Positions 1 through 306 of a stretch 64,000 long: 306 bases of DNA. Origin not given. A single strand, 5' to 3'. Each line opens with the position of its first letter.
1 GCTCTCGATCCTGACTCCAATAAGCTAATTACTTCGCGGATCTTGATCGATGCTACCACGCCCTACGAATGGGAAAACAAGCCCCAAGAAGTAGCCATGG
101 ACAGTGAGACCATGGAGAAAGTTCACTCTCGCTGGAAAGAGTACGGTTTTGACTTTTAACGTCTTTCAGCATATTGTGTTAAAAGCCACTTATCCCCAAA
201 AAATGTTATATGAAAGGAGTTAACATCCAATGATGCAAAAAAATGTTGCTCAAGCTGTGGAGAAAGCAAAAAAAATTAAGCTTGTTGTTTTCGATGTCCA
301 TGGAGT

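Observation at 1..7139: Three-paralog UbiD cluster with KdsC-like phosphatase, 85-aa coupled subunit, UbiX and regulator: phenylphosphate-carboxylase-like system in a Gram-positive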

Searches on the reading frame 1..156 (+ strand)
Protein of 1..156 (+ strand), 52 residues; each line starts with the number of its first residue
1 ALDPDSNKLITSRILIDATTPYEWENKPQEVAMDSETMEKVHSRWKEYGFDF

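Call 7: search_protein_families(library=pfam, proteins=[window:1-156:+], max_evalue=0.01)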
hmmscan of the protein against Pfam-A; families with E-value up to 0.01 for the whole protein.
window:1-156:+ (52 aa): 0 families

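Call 8: search_protein_families(library=ncbifam, proteins=[window:1-156:+], max_evalue=0.01)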
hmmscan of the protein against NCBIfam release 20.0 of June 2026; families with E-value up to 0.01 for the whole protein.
window:1-156:+ (52 aa): 1 family
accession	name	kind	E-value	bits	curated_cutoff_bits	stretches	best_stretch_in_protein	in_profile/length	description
TIGR02724.1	phenyl_P_beta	equivalog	1.1e-16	60.3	468.95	1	1-51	422-472/472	phenylphosphate carboxylase subunit beta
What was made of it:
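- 1..159 (+): ppcB 3' end: last 52 codons plus stop of the phenylphosphate carboxylase beta subunit (UbiD family). In call 8 the only NCBIfam hit is TIGR02724 positions 422-472.
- On Phenylphosphate carboxylase (PpcABCD): The window holds only 52 aa, which hit model positions 422-472 (call 8).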
